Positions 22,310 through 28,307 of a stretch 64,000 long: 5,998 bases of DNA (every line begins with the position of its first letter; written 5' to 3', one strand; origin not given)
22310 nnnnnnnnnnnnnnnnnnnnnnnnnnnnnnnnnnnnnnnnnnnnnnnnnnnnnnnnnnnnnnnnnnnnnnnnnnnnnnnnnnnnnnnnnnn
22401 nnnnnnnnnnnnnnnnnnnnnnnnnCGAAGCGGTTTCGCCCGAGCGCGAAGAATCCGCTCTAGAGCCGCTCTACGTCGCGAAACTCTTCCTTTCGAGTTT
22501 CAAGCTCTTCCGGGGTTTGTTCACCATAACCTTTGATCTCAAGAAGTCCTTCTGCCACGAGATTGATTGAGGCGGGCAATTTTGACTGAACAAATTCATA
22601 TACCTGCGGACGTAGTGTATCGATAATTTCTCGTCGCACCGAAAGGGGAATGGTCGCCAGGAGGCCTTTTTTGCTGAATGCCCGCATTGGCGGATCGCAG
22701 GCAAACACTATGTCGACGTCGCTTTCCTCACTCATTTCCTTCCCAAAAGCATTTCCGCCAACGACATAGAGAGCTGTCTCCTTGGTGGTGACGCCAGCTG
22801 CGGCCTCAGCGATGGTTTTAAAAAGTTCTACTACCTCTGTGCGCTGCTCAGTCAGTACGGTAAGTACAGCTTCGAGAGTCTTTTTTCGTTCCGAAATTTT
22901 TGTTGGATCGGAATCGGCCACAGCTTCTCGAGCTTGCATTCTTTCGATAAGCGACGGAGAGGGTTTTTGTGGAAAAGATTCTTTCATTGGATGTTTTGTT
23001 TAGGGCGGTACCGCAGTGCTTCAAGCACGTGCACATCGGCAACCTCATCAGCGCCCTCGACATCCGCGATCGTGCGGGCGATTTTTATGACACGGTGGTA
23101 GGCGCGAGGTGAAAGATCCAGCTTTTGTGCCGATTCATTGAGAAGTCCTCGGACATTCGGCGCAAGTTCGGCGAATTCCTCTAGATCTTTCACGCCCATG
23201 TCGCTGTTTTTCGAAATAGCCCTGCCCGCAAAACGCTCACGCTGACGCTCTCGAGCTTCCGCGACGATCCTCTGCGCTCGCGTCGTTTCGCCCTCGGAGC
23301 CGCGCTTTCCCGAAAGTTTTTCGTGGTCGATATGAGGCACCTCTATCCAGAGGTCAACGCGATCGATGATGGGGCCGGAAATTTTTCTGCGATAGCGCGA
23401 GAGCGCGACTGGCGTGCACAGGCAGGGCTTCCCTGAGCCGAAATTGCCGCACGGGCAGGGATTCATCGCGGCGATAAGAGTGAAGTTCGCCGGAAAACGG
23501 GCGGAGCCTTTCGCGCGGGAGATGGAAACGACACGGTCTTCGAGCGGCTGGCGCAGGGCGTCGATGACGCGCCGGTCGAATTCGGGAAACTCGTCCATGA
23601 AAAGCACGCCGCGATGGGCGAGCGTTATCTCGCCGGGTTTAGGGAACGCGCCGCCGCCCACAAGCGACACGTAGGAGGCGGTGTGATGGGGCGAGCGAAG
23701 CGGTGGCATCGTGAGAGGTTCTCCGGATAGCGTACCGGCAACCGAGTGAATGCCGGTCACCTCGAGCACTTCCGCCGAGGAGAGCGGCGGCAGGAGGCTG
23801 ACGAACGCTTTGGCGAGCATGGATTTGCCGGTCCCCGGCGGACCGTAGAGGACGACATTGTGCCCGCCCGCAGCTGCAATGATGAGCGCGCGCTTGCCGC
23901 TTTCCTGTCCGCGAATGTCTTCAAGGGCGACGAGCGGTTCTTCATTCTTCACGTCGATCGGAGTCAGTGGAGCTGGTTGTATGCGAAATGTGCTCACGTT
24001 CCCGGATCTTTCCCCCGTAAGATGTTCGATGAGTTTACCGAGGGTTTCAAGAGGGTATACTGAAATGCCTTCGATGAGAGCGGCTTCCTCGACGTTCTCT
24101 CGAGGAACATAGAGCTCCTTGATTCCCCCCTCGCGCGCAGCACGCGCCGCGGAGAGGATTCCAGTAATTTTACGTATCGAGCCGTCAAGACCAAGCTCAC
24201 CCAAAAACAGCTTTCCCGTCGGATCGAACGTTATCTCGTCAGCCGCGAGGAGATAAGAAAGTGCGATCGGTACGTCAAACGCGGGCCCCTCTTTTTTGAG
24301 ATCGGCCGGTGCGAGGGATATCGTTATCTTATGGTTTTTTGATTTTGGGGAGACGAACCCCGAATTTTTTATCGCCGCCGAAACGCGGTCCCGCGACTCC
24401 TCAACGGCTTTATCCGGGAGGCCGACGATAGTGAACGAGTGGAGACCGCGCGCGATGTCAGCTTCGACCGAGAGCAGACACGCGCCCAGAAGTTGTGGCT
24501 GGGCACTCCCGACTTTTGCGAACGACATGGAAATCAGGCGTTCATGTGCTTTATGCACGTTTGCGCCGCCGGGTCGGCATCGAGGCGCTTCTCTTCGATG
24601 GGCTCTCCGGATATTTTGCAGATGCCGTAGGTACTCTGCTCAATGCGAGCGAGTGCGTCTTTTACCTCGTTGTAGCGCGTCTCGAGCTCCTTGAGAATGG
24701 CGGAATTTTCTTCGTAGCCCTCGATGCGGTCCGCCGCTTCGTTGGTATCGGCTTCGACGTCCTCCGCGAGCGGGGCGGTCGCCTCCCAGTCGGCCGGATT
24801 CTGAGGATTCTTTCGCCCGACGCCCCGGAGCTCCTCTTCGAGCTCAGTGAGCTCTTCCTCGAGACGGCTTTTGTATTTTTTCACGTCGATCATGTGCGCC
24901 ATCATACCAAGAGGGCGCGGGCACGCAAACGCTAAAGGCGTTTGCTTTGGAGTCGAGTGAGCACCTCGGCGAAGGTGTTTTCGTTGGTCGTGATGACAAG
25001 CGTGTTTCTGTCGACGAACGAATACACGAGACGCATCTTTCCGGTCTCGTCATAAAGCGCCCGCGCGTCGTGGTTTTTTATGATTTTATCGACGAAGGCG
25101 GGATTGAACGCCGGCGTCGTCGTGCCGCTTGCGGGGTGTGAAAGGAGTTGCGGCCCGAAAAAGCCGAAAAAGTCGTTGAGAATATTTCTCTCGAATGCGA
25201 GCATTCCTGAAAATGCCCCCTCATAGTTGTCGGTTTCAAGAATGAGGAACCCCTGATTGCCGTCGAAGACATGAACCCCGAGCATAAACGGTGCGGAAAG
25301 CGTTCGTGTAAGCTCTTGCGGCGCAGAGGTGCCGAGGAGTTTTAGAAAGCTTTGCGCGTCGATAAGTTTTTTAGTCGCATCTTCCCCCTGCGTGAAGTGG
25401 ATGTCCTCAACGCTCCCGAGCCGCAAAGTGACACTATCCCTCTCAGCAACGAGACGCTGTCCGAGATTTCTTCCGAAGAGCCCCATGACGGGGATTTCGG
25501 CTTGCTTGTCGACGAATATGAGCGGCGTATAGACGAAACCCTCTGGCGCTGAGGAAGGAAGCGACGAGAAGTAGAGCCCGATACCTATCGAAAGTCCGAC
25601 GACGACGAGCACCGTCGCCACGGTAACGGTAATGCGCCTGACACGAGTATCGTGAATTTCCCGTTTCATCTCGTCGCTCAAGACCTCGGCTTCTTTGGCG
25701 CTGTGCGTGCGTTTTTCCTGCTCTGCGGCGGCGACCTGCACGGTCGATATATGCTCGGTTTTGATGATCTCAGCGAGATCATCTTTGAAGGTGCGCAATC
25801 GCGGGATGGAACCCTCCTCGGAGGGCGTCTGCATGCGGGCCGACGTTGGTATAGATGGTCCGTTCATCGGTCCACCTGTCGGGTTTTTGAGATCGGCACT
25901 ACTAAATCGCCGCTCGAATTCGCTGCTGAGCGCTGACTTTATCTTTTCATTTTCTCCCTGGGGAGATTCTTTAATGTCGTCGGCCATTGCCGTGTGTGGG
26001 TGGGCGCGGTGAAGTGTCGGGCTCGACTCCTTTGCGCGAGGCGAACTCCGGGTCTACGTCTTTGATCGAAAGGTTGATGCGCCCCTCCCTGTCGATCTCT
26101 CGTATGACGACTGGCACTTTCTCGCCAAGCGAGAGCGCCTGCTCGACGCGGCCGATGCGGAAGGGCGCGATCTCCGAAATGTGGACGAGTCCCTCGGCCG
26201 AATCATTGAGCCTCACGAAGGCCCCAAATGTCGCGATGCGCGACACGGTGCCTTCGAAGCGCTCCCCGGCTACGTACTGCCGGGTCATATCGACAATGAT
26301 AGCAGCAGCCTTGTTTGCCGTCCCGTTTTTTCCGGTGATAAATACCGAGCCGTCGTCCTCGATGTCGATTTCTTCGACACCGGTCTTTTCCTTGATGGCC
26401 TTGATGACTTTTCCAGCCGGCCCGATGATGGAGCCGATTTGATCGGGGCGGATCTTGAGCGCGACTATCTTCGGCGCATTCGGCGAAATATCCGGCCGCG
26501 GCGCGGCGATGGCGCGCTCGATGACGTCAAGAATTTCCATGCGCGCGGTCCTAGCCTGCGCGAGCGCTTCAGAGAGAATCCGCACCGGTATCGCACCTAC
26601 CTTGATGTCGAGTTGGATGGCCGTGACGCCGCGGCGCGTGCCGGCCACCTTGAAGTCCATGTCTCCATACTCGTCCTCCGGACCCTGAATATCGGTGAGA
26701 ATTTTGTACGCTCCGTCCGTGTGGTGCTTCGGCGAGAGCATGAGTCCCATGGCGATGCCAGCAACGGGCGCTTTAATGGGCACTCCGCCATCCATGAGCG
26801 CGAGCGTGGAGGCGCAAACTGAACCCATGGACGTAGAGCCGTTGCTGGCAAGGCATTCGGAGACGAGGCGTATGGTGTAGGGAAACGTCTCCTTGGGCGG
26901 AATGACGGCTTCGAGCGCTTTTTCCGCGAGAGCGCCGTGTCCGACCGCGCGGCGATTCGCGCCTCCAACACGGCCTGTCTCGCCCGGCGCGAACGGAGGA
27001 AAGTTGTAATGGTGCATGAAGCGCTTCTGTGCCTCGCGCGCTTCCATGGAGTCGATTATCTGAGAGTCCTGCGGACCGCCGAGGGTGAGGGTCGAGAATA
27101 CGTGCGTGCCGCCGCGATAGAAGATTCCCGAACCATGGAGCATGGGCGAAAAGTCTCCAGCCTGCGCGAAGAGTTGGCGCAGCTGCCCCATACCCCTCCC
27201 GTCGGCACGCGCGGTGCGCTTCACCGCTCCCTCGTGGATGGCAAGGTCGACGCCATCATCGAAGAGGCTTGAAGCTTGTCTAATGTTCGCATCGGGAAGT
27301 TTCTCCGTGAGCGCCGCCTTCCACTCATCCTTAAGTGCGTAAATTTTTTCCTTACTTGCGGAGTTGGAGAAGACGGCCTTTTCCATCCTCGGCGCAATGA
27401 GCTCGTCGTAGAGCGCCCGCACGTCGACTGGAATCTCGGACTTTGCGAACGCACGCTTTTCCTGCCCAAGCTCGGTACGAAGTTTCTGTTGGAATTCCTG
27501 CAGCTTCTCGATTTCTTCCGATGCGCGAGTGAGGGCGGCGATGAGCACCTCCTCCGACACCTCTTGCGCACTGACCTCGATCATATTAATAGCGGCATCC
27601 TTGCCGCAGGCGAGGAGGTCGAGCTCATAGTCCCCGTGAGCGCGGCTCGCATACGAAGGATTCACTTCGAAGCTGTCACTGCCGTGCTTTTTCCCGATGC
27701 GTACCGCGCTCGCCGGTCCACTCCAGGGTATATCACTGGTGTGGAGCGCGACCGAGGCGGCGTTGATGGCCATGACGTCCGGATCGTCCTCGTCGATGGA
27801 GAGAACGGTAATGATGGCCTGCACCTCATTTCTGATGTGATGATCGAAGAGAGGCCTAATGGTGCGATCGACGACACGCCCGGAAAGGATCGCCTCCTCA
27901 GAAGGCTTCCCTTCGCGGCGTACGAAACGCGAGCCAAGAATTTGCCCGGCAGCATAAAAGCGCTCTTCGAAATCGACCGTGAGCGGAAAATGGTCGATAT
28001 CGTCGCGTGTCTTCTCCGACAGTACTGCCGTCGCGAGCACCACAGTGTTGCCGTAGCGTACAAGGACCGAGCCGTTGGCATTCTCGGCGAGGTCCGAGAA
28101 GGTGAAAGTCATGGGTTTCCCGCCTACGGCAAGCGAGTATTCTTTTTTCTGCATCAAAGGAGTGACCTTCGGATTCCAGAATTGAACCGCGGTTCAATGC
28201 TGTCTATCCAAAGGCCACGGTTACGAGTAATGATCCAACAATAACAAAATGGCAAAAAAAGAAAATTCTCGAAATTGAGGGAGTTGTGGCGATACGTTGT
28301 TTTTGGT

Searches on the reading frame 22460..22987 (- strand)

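Call 11: search_protein_families(library=pfam, proteins=[window:22460-22987:-], max_evalue=0.01)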
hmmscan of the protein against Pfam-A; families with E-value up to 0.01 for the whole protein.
window:22460-22987:- (175 aa): 1 family
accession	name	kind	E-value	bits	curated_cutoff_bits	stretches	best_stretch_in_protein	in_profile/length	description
PF03710.21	GlnE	-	0.0035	17.2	24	1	40-102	99-160/252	Glutamate-ammonia ligase adenylyltransferase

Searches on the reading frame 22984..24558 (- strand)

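Call 11: search_protein_families(library=pfam, proteins=[window:22984-24558:-], max_evalue=0.01)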
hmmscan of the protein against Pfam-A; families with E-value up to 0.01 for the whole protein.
window:22984-24558:- (524 aa): 13 families
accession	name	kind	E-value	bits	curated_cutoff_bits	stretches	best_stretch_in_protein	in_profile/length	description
PF01078.27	Mg_chelatase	-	1.1e-86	289.9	20.3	1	212-414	2-206/207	Magnesium chelatase, subunit ChlI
PF13541.12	ChlI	-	9.3e-39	132.5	27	1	31-155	1-121/121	Subunit ChlI of Mg-chelatase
PF13335.12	Mg_chelatase_C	-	8.6e-25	87.6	26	1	426-518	5-94/94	Magnesium chelatase, subunit ChlI C-terminal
PF07728.20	AAA_5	-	4.1e-11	43.5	22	1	234-369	1-125/139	AAA domain (dynein-related subfamily)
PF00493.29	MCM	-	7.2e-10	38.8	23.3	1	229-377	54-182/224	MCM P-loop domain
PF05362.19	Lon_C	-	4.3e-06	26.9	21.1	1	24-159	38-176/205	Lon protease (S16) C-terminal proteolytic domain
PF00004.35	AAA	-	2.2e-05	25.3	21.2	1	235-273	1-35/131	ATPase family associated with various cellular activities (AAA)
PF05496.18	RuvB_N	-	2.9e-05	24.3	27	0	234-251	35-52/159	Holliday junction DNA helicase RuvB P-loop domain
PF00158.32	Sigma54_activat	-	6.3e-05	23.1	20.2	0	306-366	84-142/168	Sigma-54 interaction domain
PF13401.12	AAA_22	-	0.00037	21.3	27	1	234-259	7-32/130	AAA domain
PF13191.12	AAA_16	-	0.00042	21.3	32.6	1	230-255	21-48/167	AAA ATPase domain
PF00005.33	ABC_tran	-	0.0034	18.4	25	1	232-264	11-42/137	ABC transporter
PF17863.7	AAA_lid_2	-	0.0077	16.4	22.7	0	473-516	4-47/74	AAA lid domain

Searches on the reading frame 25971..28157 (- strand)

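Call 11: search_protein_families(library=pfam, proteins=[window:25971-28157:-], max_evalue=0.01)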
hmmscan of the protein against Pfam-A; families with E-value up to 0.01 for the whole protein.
window:25971-28157:- (728 aa): 5 families
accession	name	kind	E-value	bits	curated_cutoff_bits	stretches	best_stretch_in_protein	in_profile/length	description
PF01138.27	RNase_PH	-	1.7e-49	167.9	25.5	2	14-144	3-130/130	3' exoribonuclease family, domain 1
PF00575.29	S1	-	2.6e-14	53.8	22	1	630-699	4-74/74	S1 RNA binding domain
PF00013.35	KH_1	-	4.4e-08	33.2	21.5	1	567-621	4-64/66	KH domain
PF03725.20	RNase_PH_C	-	2.5e-05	24.6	20.8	0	465-536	3-65/67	3' exoribonuclease family, domain 2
PF22675.2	KH-I_KHDC4-BBP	-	0.0049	17.1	30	0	574-614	8-47/76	KHDC4/BBP-like, KH-domain type I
